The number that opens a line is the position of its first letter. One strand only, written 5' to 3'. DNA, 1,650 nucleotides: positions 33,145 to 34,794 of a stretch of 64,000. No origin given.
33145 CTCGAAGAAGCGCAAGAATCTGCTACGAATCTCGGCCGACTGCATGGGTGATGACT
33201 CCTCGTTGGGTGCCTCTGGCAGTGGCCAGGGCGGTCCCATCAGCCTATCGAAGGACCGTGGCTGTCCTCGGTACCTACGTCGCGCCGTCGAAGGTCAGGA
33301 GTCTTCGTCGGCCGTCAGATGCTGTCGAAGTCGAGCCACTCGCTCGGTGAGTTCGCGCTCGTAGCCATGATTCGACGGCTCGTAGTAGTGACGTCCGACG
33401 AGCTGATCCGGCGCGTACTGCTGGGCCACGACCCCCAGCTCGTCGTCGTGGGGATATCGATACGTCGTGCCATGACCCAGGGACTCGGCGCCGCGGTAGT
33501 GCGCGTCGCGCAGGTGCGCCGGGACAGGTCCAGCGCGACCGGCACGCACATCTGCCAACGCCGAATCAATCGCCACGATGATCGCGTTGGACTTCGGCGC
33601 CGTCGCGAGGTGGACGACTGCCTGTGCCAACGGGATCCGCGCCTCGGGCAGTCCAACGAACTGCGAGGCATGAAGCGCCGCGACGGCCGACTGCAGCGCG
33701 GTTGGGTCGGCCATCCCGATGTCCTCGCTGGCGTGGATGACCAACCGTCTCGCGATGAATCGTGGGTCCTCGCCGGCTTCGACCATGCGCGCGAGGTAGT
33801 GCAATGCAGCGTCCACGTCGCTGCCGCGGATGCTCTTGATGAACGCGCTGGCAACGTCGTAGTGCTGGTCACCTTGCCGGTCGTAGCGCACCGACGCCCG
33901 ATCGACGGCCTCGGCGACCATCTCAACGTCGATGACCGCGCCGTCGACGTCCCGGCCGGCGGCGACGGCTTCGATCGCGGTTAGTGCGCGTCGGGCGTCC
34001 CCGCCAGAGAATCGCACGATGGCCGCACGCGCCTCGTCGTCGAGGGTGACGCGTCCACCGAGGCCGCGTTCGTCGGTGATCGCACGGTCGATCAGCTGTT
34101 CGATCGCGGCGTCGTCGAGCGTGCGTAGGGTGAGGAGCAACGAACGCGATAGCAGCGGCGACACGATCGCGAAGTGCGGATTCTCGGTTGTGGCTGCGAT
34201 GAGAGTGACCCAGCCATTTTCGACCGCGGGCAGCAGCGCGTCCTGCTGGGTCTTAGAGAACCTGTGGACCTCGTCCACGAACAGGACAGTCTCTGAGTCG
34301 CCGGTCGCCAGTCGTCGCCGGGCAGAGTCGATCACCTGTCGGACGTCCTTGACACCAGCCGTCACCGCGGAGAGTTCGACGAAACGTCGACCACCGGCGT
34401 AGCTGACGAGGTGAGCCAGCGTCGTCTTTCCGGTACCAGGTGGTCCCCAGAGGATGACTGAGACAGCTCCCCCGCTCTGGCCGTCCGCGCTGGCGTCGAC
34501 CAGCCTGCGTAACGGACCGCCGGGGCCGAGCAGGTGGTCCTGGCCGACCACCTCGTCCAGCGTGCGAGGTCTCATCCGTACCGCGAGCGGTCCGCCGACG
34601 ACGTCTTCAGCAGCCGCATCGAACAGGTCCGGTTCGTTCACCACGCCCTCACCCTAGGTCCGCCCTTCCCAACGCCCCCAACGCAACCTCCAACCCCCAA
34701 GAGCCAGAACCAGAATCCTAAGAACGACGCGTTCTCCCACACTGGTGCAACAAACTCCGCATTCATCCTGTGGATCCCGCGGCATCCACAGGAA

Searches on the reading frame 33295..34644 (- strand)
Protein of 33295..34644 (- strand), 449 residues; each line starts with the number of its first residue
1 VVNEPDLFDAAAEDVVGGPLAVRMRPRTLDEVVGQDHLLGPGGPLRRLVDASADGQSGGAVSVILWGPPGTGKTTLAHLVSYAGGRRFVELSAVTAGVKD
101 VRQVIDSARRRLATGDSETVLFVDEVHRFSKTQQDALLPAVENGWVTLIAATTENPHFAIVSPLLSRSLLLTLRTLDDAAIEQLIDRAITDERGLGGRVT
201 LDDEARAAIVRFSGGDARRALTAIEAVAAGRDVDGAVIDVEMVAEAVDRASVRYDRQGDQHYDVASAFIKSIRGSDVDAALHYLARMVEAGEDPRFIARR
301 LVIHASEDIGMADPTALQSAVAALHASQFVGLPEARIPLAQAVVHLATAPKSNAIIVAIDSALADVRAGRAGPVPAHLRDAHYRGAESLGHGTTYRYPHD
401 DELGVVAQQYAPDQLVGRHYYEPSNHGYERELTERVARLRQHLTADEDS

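Call 7: search_protein_families(library=pfam, proteins=[window:33295-34644:-])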
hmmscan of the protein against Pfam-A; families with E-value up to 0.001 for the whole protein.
window:33295-34644:- (449 aa): 11 families
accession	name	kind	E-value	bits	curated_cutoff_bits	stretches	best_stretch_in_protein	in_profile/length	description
PF12002.13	MgsA_C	-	1.9e-71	239.8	27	1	274-439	1-166/167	MgsA AAA+ ATPase C terminal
PF16193.11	AAA_assoc_2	-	1e-24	87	34.3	1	198-273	4-81/81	AAA C-terminal domain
PF00004.35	AAA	-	3.1e-15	57.2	21.2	1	63-167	1-122/131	ATPase family associated with various cellular activities (AAA)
PF05496.18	RuvB_N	-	1.5e-12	48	27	1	24-150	1-117/159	Holliday junction DNA helicase RuvB P-loop domain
PF07728.20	AAA_5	-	1.5e-06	28.7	22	1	63-153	2-102/139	AAA domain (dynein-related subfamily)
PF13191.12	AAA_16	-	1.8e-06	29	32.6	0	45-86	9-51/167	AAA ATPase domain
PF01078.27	Mg_chelatase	-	2e-05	24.5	20.3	0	59-80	21-42/207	Magnesium chelatase, subunit ChlI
PF14532.12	Sigma54_activ_2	-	7.1e-05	23.5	25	1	61-173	22-128/138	Sigma-54 interaction domain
PF13401.12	AAA_22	-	0.00027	21.7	27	0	62-82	7-27/130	AAA domain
PF00158.32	Sigma54_activat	-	0.00029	21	20.2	0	118-153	94-129/168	Sigma-54 interaction domain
PF20720.3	nSTAND3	-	0.00088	19.4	27.2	0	63-109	20-65/155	Novel STAND NTPase 3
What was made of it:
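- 33295..34644 (-): rarA/mgsA, the downstream gene. The database protein P0001 is one residue shorter than this ORF, so its start is probably the second GVG at 34641 (inferred). The purine-rich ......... lies just upstream. Pfam MgsA_C, AAA_assoc_2 and AAA (call 7).
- Checked: The flanking genes are rarA/MgsA (33295-34644, minus) and aspS (35089-36849, minus) (call 7).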

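Call 12: find_encoding_contigs(protein=window:33295-34644:-, flank=3000, max_places=10)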
Protein window:33295-34644:- (449 aa): no gene with exactly this product is on record in the collection.

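Call 14: find_homologous_proteins(query=window:33295-34644:-, max_evalue=1e-100)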
Query window:33295-34644:- (449 aa): 8000 proteins with E <= 1e-100 among 8000 candidates; the best 120 are listed.
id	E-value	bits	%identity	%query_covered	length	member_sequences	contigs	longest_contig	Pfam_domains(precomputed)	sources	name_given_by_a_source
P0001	2.4e-285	964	100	100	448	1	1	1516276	PF16193.12,PF00004.36,PF05496.19,PF14532.13,PF07728.21,PF12002.14,PF01078.28,PF13191.13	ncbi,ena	-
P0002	2.9e-243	825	86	98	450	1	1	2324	PF16193.12,PF00004.36,PF05496.19,PF14532.13,PF07728.21,PF12002.14,PF01078.28,PF13191.13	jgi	jgi:putative ATPase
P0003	2.1e-240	816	86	99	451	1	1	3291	PF16193.12,PF00004.36,PF05496.19,PF14532.13,PF07728.21,PF12002.14,PF13191.13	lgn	-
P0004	5.9e-240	814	86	98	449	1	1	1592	PF00158.33,PF16193.12,PF00004.36,PF05496.19,PF14532.13,PF07728.21,PF12002.14,PF01078.28,PF13191.13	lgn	-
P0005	1.0e-230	784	82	99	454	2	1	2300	PF00158.33,PF16193.12,PF00004.36,PF05496.19,PF07728.21,PF12002.14,PF01078.28,PF13191.13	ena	-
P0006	5.3e-226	769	81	100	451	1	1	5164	PF00158.33,PF16193.12,PF00004.36,PF05496.19,PF14532.13,PF07728.21,PF12002.14,PF01078.28,PF13191.13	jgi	jgi:putative ATPase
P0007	1.4e-225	767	81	99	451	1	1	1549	PF16193.12,PF00004.36,PF05496.19,PF07728.21,PF12002.14,PF01078.28,PF13191.13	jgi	jgi:putative ATPase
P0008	6.9e-225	765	80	100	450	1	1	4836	PF00158.33,PF16193.12,PF00004.36,PF05496.19,PF14532.13,PF07728.21,PF12002.14,PF01078.28,PF13191.13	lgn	-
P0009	3.0e-222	756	80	99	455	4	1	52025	PF16193.12,PF00004.36,PF05496.19,PF07728.21,PF12002.14,PF01078.28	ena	-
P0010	2.8e-221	753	79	100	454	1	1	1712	PF16193.12,PF00004.36,PF05496.19,PF07728.21,PF12002.14,PF01078.28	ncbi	ncbi:MAG: replication-associated recombination protein A [Candidatus Nanopelagicales bacterium]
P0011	2.9e-221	753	81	98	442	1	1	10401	PF16193.12,PF00004.36,PF05496.19,PF07728.21,PF12002.14,PF01078.28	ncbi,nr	ncbi:MAG TPA: replication-associated recombination protein A, partial [Actinomycetes bacterium]|nr:r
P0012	1.5e-218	744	81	98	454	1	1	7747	PF00158.33,PF16193.12,PF00004.36,PF05496.19,PF07728.21,PF12002.14,PF13191.13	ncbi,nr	ncbi:MAG TPA: replication-associated recombination protein A [Actinomycetes bacterium]|nr:replicatio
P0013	4.1e-213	726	77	99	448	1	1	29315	PF16193.12,PF00004.36,PF05496.19,PF07728.21,PF12002.14,PF01078.28,PF13191.13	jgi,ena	-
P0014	4.7e-213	726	77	99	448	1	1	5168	PF16193.12,PF00004.36,PF05496.19,PF07728.21,PF12002.14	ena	-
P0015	1.2e-211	721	77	96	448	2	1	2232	PF16193.12,PF00004.36,PF05496.19,PF07728.21,PF12002.14,PF13191.13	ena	-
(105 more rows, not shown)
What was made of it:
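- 33295..34644 (-): 100% identical to P0001, which is 448 aa (call 14).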

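Call 15: find_encoding_contigs(protein=P0001, flank=3000, max_places=4)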
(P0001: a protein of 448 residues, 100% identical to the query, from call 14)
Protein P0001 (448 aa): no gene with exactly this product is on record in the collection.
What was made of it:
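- Tried and rejected: Retrieving the source contig through its RarA protein failed (calls 12, 15).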

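Call 16: find_encoding_contigs(protein=P0009, flank=3500, max_places=3)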
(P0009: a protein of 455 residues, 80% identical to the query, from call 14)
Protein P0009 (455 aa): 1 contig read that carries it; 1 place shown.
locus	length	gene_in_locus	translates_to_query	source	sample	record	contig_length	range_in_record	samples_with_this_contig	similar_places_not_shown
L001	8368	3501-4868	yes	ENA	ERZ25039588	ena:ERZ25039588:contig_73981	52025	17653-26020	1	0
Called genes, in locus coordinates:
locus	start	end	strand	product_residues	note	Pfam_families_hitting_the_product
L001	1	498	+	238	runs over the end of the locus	PF00753:Lactamase_B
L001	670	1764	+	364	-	PF00587:tRNA-synt_2b, PF13393:tRNA-synt_His, PF03129:HGTP_anticodon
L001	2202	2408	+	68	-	PF00152:tRNA-synt_2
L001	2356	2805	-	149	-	-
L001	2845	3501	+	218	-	PF00152:tRNA-synt_2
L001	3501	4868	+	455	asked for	PF05496:RuvB_N, PF01078:Mg_chelatase (faint), PF00004:AAA, PF07728:AAA_5 (weak), PF16193:AAA_assoc_2, PF12002:MgsA_C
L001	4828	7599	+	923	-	PF01411:tRNA-synt_2c, PF07973:tRNA_SAD, PF02272:DHHA1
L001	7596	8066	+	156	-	PF03652:RuvX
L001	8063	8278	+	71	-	-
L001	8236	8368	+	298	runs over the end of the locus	PF02618:YceG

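Call 17: find_encoding_contigs(protein=P0006, flank=3500, max_places=3)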
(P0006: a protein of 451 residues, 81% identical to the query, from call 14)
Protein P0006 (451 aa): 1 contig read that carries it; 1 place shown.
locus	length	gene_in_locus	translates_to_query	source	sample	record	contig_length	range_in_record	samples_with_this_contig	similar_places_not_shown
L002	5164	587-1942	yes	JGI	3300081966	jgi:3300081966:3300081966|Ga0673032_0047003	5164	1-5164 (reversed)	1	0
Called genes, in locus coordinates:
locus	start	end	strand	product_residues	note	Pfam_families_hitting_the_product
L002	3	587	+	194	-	?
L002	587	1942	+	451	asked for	PF05496:RuvB_N, PF00158:Sigma54_activat (faint), PF01078:Mg_chelatase (faint), PF13191:AAA_16 (faint), PF00004:AAA, PF07728:AAA_5 (weak), PF16193:AAA_assoc_2, PF12002:MgsA_C, +1 more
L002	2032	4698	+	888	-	PF01411:tRNA-synt_2c, PF07973:tRNA_SAD, PF02272:DHHA1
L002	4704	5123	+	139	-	PF03652:RuvX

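Call 19: find_encoding_contigs(protein=P0003, flank=3500, max_places=3)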
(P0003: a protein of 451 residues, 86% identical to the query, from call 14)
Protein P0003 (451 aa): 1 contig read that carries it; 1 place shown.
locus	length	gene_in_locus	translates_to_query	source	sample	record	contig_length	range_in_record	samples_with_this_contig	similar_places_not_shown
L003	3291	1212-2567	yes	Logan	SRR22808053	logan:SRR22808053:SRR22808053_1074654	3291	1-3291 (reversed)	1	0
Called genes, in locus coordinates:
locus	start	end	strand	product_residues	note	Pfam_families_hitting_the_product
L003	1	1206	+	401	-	?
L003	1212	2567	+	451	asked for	PF05496:RuvB_N, PF13191:AAA_16 (faint), PF14532:Sigma54_activ_2 (weak), PF00004:AAA, PF07728:AAA_5 (weak), PF16193:AAA_assoc_2, PF12002:MgsA_C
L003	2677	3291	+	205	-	?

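Call 20: find_encoding_contigs(protein=P0002, flank=3500, max_places=3)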
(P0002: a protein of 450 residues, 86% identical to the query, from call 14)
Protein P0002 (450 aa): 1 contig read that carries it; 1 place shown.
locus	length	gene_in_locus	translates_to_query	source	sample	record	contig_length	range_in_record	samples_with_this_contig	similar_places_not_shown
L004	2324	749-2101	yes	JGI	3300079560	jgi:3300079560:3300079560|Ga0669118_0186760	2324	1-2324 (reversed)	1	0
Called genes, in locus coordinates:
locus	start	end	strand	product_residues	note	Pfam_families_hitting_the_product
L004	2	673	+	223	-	?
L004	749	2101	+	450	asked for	PF05496:RuvB_N, PF13191:AAA_16 (faint), PF14532:Sigma54_activ_2 (weak), PF01078:Mg_chelatase (faint), PF00004:AAA, PF07728:AAA_5 (weak), PF16193:AAA_assoc_2, PF12002:MgsA_C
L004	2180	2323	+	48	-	?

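Call 33: list_cluster_members(proteins=[P0001])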
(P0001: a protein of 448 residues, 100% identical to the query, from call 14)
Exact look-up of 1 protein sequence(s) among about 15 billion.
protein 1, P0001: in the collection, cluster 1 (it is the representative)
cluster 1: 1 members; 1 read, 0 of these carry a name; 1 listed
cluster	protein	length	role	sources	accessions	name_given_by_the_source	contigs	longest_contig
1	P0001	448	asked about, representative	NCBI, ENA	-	-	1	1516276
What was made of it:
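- Tried and rejected: The cluster look-up gave no name or accession (call 33).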

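Call 36: find_encoding_contigs(protein=P0004, flank=3000, max_places=3)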
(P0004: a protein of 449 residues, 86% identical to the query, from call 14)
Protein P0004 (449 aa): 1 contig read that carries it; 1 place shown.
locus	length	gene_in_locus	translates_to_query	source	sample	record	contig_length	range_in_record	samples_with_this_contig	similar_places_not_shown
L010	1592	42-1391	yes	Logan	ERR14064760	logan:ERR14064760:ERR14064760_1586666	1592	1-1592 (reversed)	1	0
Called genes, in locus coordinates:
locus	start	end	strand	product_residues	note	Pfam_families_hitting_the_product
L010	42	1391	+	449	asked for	PF05496:RuvB_N, PF00158:Sigma54_activat (faint), PF13191:AAA_16 (faint), PF14532:Sigma54_activ_2 (weak), PF01078:Mg_chelatase (faint), PF00004:AAA, PF16193:AAA_assoc_2, PF12002:MgsA_C, +1 more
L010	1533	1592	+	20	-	?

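Call 37: find_encoding_contigs(protein=P0005, flank=3000, max_places=3)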
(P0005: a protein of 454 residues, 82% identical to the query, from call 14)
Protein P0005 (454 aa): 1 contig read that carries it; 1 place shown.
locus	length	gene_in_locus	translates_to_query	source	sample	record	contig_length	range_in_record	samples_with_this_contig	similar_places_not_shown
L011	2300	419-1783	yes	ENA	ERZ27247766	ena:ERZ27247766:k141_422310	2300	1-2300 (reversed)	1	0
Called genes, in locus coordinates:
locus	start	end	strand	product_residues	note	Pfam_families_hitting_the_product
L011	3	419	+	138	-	?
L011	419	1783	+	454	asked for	PF05496:RuvB_N, PF00158:Sigma54_activat (faint), PF01078:Mg_chelatase (faint), PF13191:AAA_16 (weak), PF00004:AAA, PF07728:AAA_5 (weak), PF16193:AAA_assoc_2, PF12002:MgsA_C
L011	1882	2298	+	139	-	?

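Call 38: find_encoding_contigs(protein=P0012, flank=3000, max_places=3)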
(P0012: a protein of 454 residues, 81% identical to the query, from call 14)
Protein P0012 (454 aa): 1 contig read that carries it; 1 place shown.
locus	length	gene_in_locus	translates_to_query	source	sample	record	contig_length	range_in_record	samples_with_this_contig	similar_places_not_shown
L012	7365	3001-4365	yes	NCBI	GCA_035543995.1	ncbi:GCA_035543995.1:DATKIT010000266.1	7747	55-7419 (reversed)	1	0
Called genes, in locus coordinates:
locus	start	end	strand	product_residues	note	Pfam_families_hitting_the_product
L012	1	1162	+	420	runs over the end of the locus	PF13393:tRNA-synt_His, PF00587:tRNA-synt_2b, PF03129:HGTP_anticodon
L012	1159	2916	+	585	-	PF01336:tRNA_anti-codon, PF00152:tRNA-synt_2, PF02938:GAD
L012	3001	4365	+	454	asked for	PF05496:RuvB_N, PF13191:AAA_16 (faint), PF00158:Sigma54_activat (faint), PF00004:AAA, PF07728:AAA_5 (weak), PF16193:AAA_assoc_2, PF12002:MgsA_C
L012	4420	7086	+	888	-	PF01411:tRNA-synt_2c, PF07973:tRNA_SAD, PF02272:DHHA1 (weak)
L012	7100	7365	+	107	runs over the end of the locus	PF03652:RuvX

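Call 55: find_encoding_contigs(protein=P0011, flank=2500, max_places=3)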
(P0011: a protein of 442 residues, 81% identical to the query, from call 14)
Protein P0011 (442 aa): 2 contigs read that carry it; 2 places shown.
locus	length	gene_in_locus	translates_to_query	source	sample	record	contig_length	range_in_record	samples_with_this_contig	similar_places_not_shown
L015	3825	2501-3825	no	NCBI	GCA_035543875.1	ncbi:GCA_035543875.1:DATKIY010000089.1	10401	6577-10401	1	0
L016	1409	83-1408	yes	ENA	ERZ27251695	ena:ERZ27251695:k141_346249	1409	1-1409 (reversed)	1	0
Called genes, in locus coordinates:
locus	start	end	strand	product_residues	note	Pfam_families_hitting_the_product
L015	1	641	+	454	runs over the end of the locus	PF13393:tRNA-synt_His, PF00587:tRNA-synt_2b (weak), PF03129:HGTP_anticodon (weak)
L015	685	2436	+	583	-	PF01336:tRNA_anti-codon, PF00152:tRNA-synt_2, PF02938:GAD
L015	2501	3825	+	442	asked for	PF05496:RuvB_N, PF01078:Mg_chelatase (faint), PF00004:AAA, PF07728:AAA_5 (weak), PF16193:AAA_assoc_2, PF12002:MgsA_C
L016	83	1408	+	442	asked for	PF05496:RuvB_N, PF01078:Mg_chelatase (faint), PF00004:AAA, PF07728:AAA_5 (weak), PF16193:AAA_assoc_2, PF12002:MgsA_C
